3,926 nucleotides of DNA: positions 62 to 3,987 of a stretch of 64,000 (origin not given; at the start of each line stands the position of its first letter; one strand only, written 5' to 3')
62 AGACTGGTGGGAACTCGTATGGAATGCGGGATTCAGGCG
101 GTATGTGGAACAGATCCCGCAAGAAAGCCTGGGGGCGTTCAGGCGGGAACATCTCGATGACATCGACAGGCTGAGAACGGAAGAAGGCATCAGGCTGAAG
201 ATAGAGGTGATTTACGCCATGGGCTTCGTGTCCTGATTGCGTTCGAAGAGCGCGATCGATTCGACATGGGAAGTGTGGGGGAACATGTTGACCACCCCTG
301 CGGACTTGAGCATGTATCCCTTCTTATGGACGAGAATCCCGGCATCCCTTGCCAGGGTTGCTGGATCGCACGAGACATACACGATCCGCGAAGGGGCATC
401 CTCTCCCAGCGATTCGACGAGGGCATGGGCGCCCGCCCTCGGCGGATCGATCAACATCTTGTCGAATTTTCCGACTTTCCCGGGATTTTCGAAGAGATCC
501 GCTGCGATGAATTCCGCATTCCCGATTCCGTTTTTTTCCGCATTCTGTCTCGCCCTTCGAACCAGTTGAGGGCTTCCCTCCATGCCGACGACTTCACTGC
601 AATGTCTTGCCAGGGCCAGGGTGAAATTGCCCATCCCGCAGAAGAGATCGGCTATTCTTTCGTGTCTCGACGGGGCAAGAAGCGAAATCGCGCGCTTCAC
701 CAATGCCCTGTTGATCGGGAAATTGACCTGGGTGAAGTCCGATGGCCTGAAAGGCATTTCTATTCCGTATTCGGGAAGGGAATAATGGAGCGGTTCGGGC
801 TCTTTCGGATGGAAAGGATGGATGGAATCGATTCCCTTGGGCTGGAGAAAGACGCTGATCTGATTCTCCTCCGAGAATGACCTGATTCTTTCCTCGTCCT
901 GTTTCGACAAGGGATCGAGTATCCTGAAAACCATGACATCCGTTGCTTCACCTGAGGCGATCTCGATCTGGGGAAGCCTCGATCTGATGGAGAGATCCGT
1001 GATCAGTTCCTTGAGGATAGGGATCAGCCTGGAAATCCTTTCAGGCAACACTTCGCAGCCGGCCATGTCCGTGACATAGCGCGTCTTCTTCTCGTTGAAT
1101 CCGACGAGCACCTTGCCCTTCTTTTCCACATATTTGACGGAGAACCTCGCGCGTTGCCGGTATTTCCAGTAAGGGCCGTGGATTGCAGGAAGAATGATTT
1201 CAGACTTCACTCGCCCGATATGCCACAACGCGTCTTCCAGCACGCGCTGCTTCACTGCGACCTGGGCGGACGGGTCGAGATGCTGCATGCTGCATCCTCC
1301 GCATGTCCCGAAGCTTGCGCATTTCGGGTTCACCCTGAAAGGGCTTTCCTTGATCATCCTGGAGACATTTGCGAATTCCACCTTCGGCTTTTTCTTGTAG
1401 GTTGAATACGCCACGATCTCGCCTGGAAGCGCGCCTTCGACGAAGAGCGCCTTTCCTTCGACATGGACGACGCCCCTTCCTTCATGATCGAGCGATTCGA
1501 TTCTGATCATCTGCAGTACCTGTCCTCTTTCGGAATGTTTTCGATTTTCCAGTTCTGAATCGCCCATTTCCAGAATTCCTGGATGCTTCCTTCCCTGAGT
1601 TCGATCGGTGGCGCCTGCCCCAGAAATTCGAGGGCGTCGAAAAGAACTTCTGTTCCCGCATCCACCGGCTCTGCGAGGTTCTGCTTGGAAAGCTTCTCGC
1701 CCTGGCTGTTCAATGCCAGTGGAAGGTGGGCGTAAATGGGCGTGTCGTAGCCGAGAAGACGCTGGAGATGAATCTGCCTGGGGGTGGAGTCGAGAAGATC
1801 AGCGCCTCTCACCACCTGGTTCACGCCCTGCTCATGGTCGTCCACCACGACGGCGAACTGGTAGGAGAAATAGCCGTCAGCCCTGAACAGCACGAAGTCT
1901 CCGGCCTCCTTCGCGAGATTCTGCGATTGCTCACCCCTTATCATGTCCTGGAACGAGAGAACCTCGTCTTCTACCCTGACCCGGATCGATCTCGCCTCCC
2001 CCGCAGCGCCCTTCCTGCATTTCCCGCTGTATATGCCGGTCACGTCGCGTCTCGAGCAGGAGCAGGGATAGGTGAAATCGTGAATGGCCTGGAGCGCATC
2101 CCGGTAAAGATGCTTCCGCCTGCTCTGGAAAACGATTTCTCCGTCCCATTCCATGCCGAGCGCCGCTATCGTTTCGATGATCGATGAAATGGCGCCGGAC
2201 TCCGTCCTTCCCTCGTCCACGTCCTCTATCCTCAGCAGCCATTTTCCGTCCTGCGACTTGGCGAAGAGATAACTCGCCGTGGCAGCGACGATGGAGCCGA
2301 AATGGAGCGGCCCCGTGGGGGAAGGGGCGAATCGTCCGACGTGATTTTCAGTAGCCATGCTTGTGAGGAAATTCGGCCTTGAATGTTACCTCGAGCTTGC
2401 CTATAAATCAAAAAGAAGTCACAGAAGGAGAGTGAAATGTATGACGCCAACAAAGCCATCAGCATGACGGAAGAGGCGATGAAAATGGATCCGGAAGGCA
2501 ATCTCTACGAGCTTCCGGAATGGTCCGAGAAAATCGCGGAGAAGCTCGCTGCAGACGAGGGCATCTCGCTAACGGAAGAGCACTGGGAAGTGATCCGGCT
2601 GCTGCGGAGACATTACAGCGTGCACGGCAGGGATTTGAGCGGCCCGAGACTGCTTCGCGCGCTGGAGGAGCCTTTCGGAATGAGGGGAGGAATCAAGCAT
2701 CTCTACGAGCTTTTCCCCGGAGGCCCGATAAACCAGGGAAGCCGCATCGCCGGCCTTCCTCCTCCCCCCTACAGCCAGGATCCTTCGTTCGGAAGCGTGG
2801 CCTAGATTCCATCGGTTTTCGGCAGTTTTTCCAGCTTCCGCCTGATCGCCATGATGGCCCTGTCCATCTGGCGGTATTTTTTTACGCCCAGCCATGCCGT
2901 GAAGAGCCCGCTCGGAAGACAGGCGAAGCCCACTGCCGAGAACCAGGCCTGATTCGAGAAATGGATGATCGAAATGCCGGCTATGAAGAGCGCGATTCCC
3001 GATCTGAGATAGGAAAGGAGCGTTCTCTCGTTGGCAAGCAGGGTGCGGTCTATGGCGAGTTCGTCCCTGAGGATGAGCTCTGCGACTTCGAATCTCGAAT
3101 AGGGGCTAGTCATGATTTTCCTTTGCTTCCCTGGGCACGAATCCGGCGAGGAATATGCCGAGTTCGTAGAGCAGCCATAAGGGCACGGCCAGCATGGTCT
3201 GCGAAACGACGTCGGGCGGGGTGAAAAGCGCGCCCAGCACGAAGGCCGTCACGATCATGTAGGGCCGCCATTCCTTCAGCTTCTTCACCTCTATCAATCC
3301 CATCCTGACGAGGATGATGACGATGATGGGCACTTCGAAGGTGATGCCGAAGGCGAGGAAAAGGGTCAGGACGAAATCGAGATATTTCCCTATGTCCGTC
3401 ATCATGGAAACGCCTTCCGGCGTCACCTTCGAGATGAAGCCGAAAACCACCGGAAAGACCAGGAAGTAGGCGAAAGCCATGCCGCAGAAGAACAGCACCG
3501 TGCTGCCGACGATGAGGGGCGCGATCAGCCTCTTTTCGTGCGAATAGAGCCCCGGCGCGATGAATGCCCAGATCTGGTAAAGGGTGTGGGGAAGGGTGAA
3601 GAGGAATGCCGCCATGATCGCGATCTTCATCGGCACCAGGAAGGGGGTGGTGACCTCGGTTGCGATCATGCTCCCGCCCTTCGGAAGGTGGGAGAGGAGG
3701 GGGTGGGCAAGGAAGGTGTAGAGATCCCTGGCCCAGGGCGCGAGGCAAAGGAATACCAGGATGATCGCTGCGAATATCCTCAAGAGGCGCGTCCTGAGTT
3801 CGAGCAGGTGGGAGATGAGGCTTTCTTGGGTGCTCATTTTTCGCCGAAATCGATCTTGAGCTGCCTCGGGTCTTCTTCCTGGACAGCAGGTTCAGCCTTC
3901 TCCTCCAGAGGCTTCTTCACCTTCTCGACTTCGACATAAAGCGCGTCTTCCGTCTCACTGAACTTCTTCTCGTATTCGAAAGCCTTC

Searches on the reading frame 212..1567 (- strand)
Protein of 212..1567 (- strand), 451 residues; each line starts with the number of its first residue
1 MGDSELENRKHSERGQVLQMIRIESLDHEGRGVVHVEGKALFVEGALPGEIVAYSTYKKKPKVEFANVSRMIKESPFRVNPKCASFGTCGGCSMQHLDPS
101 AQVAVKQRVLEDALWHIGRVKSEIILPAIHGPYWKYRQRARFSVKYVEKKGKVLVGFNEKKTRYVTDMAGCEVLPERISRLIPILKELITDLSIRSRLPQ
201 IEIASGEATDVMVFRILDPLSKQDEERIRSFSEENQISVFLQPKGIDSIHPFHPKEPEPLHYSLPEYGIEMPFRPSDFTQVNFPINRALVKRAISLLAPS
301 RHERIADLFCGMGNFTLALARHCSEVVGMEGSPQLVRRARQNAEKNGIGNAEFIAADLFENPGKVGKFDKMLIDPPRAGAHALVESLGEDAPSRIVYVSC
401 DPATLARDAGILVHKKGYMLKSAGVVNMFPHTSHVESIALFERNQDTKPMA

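Call 59: search_protein_families(library=pfam, proteins=[window:212-1567:-], max_evalue=0.0001)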
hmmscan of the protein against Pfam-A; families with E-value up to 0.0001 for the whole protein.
window:212-1567:- (451 aa): 8 families
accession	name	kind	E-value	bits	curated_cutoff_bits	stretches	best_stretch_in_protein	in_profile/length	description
PF05958.17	tRNA_U5-meth_tr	-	5.7e-24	85.2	23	2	130-354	29-254/357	tRNA (Uracil-5-)-methyltransferase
PF13847.12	Methyltransf_31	-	1.9e-12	47.5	27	1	301-374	3-81/145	Methyltransferase domain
PF13649.12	Methyltransf_25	-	8.7e-11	42.8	27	1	305-372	1-69/97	Methyltransferase domain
PF05175.20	MTS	-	2e-08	34.5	23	1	297-382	27-113/170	Methyltransferase small domain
PF08241.18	Methyltransf_11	-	7.7e-07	30.1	21.2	1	308-369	3-62/95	Methyltransferase domain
PF03602.21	Cons_hypoth95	-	3.1e-05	24.2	24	1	301-381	41-127/182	Conserved hypothetical protein 95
PF02475.24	TRM5-TYW2_MTfase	-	3.3e-05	24.3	28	1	293-377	29-114/164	TRM5/TYW2 methyltransferase domain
PF01189.24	Methyltr_RsmB-F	-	6e-05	23.2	27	0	296-381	3-93/199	16S rRNA methyltransferase RsmB/F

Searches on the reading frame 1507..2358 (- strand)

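Call 59: search_protein_families(library=pfam, proteins=[window:1507-2358:-], max_evalue=0.0001)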
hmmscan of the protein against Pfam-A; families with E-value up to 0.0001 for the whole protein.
window:1507-2358:- (283 aa): 1 family
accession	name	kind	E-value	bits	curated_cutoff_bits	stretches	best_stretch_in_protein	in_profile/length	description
PF00749.27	tRNA-synt_1c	-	1e-41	143.3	23.4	1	9-232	5-253/314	tRNA synthetases class I (E and Q), catalytic domain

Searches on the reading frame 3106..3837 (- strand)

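Call 59: search_protein_families(library=pfam, proteins=[window:3106-3837:-], max_evalue=0.0001)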
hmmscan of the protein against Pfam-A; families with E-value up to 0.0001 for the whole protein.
window:3106-3837:- (243 aa): 1 family
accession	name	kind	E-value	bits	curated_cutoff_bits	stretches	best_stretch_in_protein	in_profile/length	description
PF00902.23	TatC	-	4.3e-70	236.2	25.1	1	9-219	1-208/208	Sec-independent protein translocase protein (TatC)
